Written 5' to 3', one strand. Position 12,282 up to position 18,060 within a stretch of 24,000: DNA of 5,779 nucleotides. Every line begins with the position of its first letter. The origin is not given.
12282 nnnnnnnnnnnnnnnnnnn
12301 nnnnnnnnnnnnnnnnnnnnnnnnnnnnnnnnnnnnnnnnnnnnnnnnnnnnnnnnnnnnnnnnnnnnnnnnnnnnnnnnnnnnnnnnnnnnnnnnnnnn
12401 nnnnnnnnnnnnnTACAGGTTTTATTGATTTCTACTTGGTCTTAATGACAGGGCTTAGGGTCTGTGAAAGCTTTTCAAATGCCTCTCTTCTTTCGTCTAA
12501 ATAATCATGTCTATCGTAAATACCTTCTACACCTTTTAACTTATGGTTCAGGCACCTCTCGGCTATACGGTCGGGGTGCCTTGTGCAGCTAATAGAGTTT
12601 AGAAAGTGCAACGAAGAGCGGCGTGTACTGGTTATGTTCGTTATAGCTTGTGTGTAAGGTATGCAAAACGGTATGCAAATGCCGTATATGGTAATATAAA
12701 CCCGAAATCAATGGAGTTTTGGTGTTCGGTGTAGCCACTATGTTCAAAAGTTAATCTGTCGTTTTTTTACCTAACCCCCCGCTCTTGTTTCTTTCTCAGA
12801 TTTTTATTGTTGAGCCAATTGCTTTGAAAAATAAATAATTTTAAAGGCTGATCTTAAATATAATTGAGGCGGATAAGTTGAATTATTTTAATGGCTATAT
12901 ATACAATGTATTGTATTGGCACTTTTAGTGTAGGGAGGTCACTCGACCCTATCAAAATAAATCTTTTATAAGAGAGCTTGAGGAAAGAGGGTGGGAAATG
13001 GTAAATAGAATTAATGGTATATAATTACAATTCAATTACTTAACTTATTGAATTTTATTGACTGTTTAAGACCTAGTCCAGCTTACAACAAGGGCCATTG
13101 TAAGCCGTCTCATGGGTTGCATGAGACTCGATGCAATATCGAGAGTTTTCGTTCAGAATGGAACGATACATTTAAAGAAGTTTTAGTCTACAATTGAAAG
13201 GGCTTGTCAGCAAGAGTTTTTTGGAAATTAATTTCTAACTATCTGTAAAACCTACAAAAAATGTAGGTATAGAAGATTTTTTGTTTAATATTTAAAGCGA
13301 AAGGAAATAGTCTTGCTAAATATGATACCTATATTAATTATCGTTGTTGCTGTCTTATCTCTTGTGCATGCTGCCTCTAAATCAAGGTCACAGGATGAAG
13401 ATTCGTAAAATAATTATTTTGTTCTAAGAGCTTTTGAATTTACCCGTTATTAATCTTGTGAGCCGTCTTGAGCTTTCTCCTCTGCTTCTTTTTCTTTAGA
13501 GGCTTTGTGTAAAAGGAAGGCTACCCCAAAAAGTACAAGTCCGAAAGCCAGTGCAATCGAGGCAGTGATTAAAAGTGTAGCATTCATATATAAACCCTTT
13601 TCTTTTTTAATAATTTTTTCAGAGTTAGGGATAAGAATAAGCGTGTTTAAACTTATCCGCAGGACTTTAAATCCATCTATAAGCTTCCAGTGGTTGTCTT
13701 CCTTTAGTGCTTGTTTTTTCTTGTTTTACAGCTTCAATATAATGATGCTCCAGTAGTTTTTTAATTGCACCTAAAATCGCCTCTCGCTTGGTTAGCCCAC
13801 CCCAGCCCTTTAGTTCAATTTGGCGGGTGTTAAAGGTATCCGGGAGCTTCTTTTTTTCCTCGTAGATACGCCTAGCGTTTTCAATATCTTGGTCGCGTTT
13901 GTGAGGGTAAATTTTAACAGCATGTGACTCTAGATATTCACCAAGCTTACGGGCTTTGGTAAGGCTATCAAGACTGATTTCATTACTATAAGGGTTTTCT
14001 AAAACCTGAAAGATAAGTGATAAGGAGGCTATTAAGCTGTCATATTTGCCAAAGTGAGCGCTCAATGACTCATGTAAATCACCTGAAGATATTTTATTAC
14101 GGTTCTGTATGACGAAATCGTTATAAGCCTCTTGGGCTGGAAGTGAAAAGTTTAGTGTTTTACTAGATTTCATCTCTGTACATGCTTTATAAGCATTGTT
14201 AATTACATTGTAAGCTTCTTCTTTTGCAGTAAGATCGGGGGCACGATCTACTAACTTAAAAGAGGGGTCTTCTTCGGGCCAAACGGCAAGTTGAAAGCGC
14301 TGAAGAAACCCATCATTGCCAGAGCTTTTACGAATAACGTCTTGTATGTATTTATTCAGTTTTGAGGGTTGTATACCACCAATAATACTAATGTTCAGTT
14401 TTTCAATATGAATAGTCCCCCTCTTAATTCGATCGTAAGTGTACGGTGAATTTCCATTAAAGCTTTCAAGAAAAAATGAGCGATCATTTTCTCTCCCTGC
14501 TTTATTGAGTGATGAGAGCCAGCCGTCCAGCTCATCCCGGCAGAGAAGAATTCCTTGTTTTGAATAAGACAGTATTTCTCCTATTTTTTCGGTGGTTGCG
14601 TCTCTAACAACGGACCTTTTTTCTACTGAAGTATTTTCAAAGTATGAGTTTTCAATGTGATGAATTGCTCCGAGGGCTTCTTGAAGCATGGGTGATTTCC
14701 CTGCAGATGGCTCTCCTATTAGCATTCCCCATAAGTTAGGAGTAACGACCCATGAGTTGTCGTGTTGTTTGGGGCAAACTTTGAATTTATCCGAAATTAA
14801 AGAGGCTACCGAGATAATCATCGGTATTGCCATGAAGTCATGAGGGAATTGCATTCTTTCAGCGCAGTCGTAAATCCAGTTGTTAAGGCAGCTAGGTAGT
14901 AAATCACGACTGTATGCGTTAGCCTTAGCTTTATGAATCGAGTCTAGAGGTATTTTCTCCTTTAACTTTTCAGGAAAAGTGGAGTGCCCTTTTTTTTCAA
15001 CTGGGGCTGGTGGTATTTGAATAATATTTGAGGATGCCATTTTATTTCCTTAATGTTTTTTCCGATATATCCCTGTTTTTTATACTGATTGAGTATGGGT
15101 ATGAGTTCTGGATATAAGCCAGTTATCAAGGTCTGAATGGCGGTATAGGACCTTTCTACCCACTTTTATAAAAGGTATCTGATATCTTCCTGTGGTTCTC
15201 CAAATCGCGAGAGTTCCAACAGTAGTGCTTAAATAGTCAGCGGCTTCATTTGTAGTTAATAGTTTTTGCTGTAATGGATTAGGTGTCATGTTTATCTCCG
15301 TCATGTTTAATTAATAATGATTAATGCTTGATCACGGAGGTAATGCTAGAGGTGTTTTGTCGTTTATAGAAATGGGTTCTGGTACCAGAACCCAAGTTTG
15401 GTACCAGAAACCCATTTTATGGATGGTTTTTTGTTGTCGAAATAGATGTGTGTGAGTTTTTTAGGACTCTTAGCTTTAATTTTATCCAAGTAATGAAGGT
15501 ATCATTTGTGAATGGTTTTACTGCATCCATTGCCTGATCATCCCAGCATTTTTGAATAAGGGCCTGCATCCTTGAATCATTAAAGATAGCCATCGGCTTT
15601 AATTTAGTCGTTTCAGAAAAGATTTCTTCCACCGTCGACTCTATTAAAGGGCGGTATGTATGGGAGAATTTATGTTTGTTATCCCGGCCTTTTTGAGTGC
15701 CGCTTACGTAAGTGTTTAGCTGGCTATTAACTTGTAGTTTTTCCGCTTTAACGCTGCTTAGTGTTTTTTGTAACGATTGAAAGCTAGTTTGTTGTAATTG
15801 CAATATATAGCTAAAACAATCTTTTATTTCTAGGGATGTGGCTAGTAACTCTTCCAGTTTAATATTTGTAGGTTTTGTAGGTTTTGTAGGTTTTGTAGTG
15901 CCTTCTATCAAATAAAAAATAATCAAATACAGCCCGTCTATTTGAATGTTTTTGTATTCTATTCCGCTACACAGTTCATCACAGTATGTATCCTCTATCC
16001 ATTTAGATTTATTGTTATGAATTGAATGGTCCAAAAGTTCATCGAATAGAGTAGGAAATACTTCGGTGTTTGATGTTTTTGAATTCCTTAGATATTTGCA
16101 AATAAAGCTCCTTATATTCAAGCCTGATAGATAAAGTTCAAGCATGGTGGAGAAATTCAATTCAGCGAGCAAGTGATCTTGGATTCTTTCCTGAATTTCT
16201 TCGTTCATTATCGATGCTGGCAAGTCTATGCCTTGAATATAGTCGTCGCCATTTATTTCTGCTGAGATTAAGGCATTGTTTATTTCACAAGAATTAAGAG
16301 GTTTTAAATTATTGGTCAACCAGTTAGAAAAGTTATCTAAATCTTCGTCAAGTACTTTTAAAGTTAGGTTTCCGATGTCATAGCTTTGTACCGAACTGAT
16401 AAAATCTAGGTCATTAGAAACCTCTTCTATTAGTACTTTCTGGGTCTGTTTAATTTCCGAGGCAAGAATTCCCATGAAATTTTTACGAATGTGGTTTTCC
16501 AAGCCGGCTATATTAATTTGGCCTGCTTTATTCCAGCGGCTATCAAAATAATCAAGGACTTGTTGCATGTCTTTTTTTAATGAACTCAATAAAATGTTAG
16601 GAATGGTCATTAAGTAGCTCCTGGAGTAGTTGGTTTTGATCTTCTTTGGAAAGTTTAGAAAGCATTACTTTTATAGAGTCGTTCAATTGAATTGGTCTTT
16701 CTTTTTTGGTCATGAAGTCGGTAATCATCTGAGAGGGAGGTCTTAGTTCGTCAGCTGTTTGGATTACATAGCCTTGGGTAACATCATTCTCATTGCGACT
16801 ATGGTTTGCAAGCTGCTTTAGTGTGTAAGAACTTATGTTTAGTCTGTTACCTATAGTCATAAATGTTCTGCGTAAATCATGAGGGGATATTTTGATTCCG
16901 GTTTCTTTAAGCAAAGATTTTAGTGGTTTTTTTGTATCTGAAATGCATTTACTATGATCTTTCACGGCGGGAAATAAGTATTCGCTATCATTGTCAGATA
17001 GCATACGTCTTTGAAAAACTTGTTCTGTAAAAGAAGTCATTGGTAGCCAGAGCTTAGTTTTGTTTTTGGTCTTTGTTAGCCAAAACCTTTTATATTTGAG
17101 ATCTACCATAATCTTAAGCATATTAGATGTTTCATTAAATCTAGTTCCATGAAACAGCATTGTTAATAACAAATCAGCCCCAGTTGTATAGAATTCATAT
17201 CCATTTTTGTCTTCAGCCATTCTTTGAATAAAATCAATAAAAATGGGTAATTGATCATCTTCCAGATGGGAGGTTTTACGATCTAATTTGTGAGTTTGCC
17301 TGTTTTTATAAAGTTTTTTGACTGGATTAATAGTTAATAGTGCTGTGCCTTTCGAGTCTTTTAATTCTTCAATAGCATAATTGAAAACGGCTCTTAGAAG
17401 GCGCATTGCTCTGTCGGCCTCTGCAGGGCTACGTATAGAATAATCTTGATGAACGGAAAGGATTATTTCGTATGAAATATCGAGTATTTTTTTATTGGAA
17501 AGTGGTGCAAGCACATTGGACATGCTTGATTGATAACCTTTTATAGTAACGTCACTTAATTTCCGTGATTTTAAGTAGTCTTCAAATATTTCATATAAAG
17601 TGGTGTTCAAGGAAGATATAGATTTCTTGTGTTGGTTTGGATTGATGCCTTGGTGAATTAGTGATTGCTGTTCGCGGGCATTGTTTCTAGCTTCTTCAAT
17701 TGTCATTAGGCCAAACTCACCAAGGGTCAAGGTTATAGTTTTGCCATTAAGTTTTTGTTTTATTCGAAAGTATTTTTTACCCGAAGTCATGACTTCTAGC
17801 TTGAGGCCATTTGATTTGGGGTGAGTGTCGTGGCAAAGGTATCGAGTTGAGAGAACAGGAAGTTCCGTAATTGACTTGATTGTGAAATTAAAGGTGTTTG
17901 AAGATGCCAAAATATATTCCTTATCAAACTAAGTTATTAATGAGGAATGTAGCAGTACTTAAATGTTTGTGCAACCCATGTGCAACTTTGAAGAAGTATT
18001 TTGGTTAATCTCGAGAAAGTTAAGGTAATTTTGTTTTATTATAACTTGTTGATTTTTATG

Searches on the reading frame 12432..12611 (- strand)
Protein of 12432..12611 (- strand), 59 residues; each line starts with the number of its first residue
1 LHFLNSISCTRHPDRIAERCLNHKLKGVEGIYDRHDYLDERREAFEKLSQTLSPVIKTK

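Call 8: search_protein_families(library=pfam, proteins=[window:12432-12611:-], max_evalue=1)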
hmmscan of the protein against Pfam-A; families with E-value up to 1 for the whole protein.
window:12432-12611:- (59 aa): 1 family
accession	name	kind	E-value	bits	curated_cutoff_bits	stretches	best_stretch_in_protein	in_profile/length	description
PF11827.13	DUF3347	-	0.15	13.4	25.5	1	35-57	64-86/93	Protein of unknown function (DUF3347)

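Call 101: search_dna_similar(query=window:12432-12611:-, collection=plasmids, mode=protein, max_evalue=0.001, max_rows=8)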
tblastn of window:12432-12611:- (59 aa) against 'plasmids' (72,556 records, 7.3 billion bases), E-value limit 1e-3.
Records with a match: 923; places in all: 929; records where one place covers at least 80% of the query: 77.
Best place of each record, by identity: 60-80% 3; <60% 920.
By first word of the organism name: Klebsiella 341; Escherichia 234; Enterobacter 93; Pantoea 74; Yersinia 61; Salmonella 49; Citrobacter 25; Rahnella 12; Cronobacter 10; Shigella 8; and 11 more.
By predicted mobility (MOB-suite, as given by PLSDB): non-mobilizable 890; conjugative 20; mobilizable 13.
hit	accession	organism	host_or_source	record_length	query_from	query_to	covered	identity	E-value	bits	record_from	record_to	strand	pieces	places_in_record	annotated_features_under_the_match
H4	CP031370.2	Klebsiella pneumoniae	Homo sapiens,blood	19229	16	52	63%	64.9%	2e-9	57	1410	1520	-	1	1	DUF4102 domain-containing protein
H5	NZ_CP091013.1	Burkholderia cenocepacia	-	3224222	4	52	83%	44.9%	4e-4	42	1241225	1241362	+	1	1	none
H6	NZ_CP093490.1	Klebsiella pneumoniae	Homo sapiens,Isolated from blood of a ...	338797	16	52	63%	59.5%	1e-8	56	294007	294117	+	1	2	site-specific integrase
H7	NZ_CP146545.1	Raoultella ornithinolytica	Hospital Wastewater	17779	16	52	63%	59.5%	1e-8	56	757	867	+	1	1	none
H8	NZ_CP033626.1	Klebsiella pneumoniae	Homo sapiens,rectal swab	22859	16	52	63%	59.5%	1e-8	55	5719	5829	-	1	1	site-specific integrase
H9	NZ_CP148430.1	Escherichia coli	Chicken,single cell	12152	16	52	63%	59.5%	1e-8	55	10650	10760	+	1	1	site-specific integrase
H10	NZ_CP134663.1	Escherichia coli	Larus michahellis,bacteria,cloaca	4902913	16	52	63%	59.5%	1e-8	55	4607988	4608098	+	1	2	none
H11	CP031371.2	Klebsiella pneumoniae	Homo sapiens,blood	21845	16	52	63%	59.5%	2e-8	54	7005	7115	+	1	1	none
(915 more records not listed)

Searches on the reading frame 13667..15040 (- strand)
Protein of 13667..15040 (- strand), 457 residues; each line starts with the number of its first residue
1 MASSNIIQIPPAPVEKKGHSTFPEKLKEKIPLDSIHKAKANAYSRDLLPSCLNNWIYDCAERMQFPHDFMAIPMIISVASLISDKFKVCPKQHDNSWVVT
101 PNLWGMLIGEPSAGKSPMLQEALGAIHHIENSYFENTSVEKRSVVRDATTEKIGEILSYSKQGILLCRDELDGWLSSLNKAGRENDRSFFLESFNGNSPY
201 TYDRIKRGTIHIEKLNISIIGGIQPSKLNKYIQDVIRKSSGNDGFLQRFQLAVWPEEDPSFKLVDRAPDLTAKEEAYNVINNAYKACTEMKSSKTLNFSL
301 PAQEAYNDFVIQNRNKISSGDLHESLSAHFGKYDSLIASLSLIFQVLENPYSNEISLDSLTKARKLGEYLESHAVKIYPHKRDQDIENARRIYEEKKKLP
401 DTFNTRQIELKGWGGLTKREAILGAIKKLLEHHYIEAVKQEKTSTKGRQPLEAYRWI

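Call 8: search_protein_families(library=pfam, proteins=[window:13667-15040:-], max_evalue=1)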
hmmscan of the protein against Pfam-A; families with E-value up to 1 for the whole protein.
window:13667-15040:- (457 aa): 1 family
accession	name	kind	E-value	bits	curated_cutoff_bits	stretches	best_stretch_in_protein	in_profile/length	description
PF13148.11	DUF3987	-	4.8e-61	207.4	27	2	140-378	122-362/364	Protein of unknown function (DUF3987)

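Call 9: search_protein_families(library=padloc, proteins=[window:13667-15040:-], max_evalue=1)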
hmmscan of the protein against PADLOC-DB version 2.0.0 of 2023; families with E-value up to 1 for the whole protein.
window:13667-15040:- (457 aa): 0 families

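Call 10: search_protein_families(library=ncbifam, proteins=[window:13667-15040:-], max_evalue=0.1)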
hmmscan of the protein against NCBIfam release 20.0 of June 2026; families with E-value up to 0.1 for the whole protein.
window:13667-15040:- (457 aa): 0 families

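Call 68: list_cluster_members(proteins=[P0001, P0002, P0003, window:13667-15040:-])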
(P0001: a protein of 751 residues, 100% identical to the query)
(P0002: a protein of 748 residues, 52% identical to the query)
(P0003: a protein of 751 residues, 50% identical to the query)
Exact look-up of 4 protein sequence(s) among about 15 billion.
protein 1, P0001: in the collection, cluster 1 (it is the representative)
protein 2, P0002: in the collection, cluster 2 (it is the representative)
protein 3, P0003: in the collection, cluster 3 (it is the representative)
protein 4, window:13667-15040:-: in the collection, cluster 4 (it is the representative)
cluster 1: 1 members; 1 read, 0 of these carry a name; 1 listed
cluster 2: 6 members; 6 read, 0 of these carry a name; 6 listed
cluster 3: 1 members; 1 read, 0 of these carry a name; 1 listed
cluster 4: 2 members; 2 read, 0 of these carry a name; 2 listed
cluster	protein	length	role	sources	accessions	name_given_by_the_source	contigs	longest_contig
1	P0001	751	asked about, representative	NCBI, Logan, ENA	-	-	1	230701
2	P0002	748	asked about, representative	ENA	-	-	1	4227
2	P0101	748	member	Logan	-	-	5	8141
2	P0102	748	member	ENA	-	-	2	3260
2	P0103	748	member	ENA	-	-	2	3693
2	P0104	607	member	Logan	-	-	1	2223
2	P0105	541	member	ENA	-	-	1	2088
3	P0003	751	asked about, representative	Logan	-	-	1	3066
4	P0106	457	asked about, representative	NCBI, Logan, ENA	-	-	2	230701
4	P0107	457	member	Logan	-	-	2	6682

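Call 113: search_protein_families(library=phrogs, proteins=[window:13667-15037:-], max_evalue=0.01)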
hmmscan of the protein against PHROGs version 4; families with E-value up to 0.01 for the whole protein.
window:13667-15037:- (456 aa): 3 families
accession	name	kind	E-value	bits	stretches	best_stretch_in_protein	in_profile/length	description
phrog_2373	-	DNA, RNA and nucleotide metabolism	5.4e-25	89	2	141-377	195-432/515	DNA helicase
phrog_5311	-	DNA, RNA and nucleotide metabolism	2.3e-07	30.5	1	207-373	439-594/692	helicase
phrog_3022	-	DNA, RNA and nucleotide metabolism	0.00024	20.6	1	98-364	406-673/788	DNA primase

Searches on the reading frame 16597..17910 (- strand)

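Call 10: search_protein_families(library=ncbifam, proteins=[window:16597-17910:-], max_evalue=0.1)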
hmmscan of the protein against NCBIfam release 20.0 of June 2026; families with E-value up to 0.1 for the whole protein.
window:16597-17910:- (437 aa): 3 families
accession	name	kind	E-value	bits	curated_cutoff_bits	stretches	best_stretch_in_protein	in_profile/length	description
NF040815.2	recomb_XerA_Arch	equivalog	1.7e-11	44.2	220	1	108-389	2-259/263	site-specific tyrosine recombinase/integron integrase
NF007246.0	PRK09692.1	domain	3.3e-06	26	434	1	33-414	28-407/413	integrase domain-containing protein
NF001399.0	PRK00283.1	subfamily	0.00068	19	279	1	113-352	17-253/300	tyrosine recombinase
